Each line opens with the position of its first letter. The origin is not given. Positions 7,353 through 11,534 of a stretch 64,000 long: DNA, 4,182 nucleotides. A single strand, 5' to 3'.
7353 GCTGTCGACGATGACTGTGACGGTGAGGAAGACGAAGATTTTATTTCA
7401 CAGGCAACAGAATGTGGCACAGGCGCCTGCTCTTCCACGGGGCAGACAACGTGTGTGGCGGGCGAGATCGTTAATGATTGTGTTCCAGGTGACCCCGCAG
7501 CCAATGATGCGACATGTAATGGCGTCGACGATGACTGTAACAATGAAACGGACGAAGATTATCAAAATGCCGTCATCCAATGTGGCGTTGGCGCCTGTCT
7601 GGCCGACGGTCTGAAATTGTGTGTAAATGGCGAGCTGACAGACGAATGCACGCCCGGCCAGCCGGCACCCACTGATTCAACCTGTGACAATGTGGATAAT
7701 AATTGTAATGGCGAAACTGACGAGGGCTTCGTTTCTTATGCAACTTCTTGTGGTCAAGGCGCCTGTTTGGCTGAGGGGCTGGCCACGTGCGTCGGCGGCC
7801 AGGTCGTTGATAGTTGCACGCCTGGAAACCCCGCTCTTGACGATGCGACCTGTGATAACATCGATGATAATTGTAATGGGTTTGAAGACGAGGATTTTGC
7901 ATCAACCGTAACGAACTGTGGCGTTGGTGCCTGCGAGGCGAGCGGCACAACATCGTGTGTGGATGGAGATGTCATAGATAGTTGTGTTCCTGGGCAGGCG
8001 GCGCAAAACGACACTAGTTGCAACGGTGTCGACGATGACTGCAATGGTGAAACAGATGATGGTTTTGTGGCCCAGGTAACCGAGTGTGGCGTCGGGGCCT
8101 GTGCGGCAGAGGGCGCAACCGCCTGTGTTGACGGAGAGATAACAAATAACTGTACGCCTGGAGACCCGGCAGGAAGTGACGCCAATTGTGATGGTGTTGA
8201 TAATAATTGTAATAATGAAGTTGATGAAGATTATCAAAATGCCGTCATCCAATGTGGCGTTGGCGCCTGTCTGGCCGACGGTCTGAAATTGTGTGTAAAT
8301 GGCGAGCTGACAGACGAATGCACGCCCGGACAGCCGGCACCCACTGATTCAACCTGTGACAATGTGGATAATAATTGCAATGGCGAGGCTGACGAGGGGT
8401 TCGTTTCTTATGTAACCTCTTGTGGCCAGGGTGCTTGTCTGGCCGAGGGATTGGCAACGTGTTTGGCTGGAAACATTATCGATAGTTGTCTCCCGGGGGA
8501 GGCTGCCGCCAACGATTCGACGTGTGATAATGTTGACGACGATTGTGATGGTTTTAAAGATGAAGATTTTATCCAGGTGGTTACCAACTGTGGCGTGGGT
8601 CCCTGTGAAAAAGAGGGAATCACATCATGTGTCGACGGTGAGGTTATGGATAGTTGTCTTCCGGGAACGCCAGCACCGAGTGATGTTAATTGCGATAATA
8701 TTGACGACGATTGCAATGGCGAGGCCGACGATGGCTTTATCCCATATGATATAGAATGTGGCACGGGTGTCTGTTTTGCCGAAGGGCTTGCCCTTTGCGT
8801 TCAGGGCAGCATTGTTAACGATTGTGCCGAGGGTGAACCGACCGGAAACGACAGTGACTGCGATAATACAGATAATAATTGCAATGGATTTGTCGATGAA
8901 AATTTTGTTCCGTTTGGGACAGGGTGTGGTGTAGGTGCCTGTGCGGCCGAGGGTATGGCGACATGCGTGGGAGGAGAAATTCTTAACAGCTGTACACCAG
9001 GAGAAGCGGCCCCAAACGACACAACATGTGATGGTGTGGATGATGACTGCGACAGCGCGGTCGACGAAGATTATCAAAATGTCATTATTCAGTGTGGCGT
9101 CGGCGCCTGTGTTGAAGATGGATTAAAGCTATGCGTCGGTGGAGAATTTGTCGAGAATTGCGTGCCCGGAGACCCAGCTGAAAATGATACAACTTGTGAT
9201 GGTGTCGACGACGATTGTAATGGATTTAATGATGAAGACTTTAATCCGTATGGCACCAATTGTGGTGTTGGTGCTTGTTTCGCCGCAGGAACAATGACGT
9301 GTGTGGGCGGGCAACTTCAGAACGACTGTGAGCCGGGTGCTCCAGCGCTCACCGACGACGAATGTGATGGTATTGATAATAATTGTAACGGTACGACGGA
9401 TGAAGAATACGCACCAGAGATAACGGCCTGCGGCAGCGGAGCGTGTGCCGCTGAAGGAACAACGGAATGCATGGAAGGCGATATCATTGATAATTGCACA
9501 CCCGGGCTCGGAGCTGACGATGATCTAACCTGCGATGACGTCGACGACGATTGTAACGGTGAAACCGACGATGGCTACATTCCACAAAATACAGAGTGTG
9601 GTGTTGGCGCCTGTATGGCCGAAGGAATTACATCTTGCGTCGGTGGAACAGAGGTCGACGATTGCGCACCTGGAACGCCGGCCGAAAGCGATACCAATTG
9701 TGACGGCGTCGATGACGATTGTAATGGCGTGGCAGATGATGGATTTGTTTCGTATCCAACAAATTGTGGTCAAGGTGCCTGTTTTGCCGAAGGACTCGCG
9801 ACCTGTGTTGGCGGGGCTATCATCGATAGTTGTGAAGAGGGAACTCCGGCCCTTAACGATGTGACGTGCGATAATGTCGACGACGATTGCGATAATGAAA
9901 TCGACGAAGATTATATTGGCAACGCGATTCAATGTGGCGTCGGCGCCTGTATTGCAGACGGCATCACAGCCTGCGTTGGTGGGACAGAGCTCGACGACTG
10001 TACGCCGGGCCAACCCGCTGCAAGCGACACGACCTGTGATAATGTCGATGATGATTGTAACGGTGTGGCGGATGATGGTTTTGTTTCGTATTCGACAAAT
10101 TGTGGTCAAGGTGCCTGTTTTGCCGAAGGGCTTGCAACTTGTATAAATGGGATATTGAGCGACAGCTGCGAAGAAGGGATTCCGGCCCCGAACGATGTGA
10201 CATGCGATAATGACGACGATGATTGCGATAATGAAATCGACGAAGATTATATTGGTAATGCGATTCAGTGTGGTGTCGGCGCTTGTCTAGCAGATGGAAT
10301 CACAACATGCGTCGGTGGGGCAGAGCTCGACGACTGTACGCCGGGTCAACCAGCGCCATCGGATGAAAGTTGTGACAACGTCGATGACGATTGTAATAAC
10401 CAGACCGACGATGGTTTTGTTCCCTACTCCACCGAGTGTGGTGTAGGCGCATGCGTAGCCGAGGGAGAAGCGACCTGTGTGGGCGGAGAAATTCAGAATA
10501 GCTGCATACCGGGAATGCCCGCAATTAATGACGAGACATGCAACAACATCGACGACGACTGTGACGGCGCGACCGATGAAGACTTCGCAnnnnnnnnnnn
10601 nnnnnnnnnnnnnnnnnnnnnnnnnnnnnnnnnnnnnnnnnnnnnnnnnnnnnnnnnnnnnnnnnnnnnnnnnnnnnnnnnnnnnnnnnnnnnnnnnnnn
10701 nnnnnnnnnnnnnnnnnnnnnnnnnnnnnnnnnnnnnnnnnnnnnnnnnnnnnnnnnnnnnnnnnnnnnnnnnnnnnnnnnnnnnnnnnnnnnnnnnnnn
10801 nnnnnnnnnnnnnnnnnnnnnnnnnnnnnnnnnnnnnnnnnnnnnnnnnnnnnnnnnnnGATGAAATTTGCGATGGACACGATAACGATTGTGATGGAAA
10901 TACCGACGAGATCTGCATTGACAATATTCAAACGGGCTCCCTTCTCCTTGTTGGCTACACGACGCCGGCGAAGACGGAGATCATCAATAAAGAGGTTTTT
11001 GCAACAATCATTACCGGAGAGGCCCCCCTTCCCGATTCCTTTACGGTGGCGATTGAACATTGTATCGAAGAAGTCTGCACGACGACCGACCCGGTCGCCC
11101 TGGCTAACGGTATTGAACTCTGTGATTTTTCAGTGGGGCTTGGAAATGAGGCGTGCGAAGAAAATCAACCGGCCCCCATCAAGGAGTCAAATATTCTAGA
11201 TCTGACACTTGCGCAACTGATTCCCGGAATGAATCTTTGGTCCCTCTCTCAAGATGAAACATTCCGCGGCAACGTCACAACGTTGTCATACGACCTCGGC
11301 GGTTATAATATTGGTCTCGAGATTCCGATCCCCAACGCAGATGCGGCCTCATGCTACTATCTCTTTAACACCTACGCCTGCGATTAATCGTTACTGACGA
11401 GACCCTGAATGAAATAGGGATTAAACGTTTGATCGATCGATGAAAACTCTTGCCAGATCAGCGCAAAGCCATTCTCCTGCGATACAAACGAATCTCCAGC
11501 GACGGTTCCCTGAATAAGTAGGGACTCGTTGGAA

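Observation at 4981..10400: Higher-order 672-bp (5-module) and 336-bp near-identical DNA repeats inside the giant gene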

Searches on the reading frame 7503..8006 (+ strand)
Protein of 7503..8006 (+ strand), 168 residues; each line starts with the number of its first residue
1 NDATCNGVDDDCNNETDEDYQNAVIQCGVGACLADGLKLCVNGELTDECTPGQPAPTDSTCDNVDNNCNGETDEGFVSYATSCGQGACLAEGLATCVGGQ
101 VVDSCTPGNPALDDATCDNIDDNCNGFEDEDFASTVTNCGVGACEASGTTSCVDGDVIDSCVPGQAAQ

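Call 36: predict_structure(alignment_id=A2)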
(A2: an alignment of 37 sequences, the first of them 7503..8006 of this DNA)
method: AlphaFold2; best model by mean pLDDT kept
length: 168 residues; sequences in the alignment: 37
mean_pLDDT: 92.4   pTM: 0.52
mean pLDDT of the five models: 92.4, 91.8, 90.6, 90.5, 90.4
residues with pLDDT >= 90: 137; 70-90: 31; 50-70: 0; < 50: 0
segments of 3 or more residues with pLDDT < 50: none
pLDDT, mean of each block of 10 residues (from residue 1): 89 89 92 93 92 91 94 95 92 96 94 93 92 94 93 95 85
secondary structure, 60 per line:
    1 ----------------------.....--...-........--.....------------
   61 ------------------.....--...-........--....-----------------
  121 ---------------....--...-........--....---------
elements in order: E23-27 E34-41 E44-48 E79-83 E90-97 E100-103 E136-139 E146-153 E156-159

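Call 39: fold_search(model_id=the predicted structure, library=pdb)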
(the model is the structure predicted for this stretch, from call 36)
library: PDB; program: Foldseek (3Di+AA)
matches with E <= 10: 77; with E <= 0.001: 0
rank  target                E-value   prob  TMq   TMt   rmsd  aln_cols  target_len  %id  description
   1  4csd_B                1.2e-01  0.28  0.17  0.11  31.7       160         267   16  Structure of Monomeric Ralstonia solanacearum lectin (released 2014-10-08)
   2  7e7r_A                2.4e-01  0.18  0.16  0.11  30.9       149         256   13  Crystal structure of RSL mutant in complex with Ligand (released 2021-04-14)
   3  9a2l_MODEL_1_A        2.6e-01  0.11  0.14  0.07  25.7       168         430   15  Model of E. coli TolB by in-cell photo-crosslinking MS and deep learning (released 2023-02-24)
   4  2hqs_A                2.9e-01  0.10  0.15  0.07  25.1       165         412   13  Crystal structure of TolB/Pal complex (released 2007-04-03)
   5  2hqs_B                6.4e-01  0.08  0.15  0.07  25.6       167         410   15  Crystal structure of TolB/Pal complex (released 2007-04-03)
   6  6pnv                  6.4e-01  0.08  0.15  0.07  25.6       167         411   14  1.42 Angstrom Resolution Crystal Structure of Translocation Protein TolB from Salmonella enterica (released 2019-07-17)
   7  1c5k                  9.4e-01  0.06  0.15  0.07  25.3       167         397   14  THE STRUCTURE OF TOLB, AN ESSENTIAL COMPONENT OF THE TOL-DEPENDENT TRANSLOCATION SYSTEM AND ITS INTERACTIONS WITH THE TR (released 2000-12-06)
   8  6t99_A                1.4e+00  0.06  0.13  0.22  21.5       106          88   13  Crystal structrue of RSL W31YW76Y lectin mutant in complex with alpha-methylfucoside (released 2020-04-22)
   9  1crz                  1.4e+00  0.05  0.15  0.07  25.2       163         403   13  CRYSTAL STRUCTURE OF THE E. COLI TOLB PROTEIN (released 2000-08-16)
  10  7mx5_B                1.4e+00  0.04  0.13  0.07  27.3       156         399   10  Crystal structure of TolB from Acinetobacter baumannii (released 2021-05-26)
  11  6s99_A                1.5e+00  0.10  0.16  0.23  22.8       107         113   14  Dimethylated fusion protein of RSL and trimeric coiled coil in complex with cucurbit[7]uril (released 2020-08-26)
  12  6zuk_D                1.6e+00  0.11  0.15  0.27  20.5        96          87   19  Crystal structure of dimethylated RSL-N23H/G68H (RSL-B6) in complex with cucurbit[7]uril and zinc (released 2020-11-25)
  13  6f37_B                1.7e+00  0.12  0.17  0.24  21.6        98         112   14  Fusion protein of RSL and trimeric coiled coil (released 2018-12-12)
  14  3zw1_A                1.8e+00  0.12  0.14  0.23  20.3        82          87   10  Structure of Bambl lectine in complex with lewix x antigen (released 2011-11-16)
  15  6t99_B                1.9e+00  0.05  0.13  0.22  20.6       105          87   16  Crystal structrue of RSL W31YW76Y lectin mutant in complex with alpha-methylfucoside (released 2020-04-22)
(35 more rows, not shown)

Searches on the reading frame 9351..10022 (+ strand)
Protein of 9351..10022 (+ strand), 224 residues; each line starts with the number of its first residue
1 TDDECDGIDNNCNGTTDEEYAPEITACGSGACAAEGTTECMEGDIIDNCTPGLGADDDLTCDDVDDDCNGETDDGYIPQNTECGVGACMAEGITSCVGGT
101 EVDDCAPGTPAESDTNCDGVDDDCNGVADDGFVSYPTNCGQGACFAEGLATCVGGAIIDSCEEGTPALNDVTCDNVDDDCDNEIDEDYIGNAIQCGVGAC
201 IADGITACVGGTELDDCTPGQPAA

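Call 65: find_homologous_proteins(query=window:9351-10022:+, max_evalue=1e-40)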
Query window:9351-10022:+ (224 aa): 20 proteins with E <= 1e-40 among 2474 candidates.
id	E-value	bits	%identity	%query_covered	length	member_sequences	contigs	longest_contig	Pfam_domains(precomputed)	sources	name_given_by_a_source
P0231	2.4e-104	367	45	96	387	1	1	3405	PF11617.14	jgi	jgi:Putative metal-binding motif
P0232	4.9e-87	310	51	99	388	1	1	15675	PF11617.14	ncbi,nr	ncbi:MAG: hypothetical protein HY049_00910, partial [Acidobacteria bacterium]|nr:hypothetical protei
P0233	8.3e-81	290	48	100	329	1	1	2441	PF11617.14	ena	-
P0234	6.3e-71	257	49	83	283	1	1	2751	PF11617.14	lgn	-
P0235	2.8e-69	252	59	80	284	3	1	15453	PF11617.14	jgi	jgi:hypothetical protein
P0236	1.4e-63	233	46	81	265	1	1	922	PF11617.14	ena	-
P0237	6.7e-60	221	50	99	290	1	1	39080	PF11617.14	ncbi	-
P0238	2.1e-59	220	49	93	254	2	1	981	PF11617.14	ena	-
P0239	8.7e-59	217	44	98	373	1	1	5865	PF11617.14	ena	-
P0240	2.0e-54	203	49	99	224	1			PF11617.14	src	-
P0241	2.1e-53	200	50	88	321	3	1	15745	-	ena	-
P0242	2.4e-52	196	46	73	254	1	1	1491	PF11617.14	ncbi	-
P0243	2.7e-49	186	53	61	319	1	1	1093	PF11617.14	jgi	jgi:hypothetical protein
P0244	1.6e-47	181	49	87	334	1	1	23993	PF26780.1,PF11617.14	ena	-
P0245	2.8e-47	180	48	94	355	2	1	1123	-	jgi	jgi:hypothetical protein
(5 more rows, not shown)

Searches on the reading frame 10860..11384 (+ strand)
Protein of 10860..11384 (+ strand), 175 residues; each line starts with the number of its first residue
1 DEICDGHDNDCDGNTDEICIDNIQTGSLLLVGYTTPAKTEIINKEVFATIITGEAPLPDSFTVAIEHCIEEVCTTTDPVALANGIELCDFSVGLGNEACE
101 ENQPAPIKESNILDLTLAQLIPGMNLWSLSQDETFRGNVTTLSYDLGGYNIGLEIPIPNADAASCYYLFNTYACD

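Call 22: find_homologous_proteins(query=window:10860-11384:+, max_evalue=0.001)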
Query window:10860-11384:+: 44 candidates shared short words with the query, none scored E <= 0.001.

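Call 51: find_related_loci(query=window:10860-11384:+, collection=metagenome_contigs, flank=10000)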
Query window:10860-11384:+ (175 aa) in metagenome_contigs; peptide patterns used: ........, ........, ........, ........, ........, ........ (x = any residue, [..] = any of these).
248 stretches matched a pattern; 11 encode a relative of the query (tblastn E <= 1e-3); 11 distinct loci.
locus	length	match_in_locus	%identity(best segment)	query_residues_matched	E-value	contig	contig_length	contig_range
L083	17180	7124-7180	74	1-19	6e-6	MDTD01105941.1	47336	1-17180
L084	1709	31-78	88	2-17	1e-5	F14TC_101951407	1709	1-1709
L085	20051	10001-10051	88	1-17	1e-5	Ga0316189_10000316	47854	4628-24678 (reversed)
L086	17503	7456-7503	94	2-17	3e-5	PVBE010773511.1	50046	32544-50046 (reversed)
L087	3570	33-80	94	2-17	3e-5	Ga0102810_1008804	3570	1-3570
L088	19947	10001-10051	88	1-17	3e-5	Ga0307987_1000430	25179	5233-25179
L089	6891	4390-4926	28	2-117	7e-5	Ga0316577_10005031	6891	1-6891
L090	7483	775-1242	75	2-21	5e-5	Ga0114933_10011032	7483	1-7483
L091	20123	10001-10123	47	2-44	4e-5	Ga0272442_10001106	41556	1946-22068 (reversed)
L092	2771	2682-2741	70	2-21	9e-5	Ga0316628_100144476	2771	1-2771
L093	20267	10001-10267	28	2-103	1e-4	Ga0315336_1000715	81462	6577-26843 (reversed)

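Call 67: search_protein_families(library=pfam, proteins=[window:10863-11384:+], max_evalue=0.1)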
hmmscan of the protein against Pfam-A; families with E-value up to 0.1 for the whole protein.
window:10863-11384:+ (174 aa): 1 family
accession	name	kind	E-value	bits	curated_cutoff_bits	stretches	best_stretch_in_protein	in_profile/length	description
PF11617.13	Cu-binding_MopE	-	0.0058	17.3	27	1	1-16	15-30/30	Putative metal-binding motif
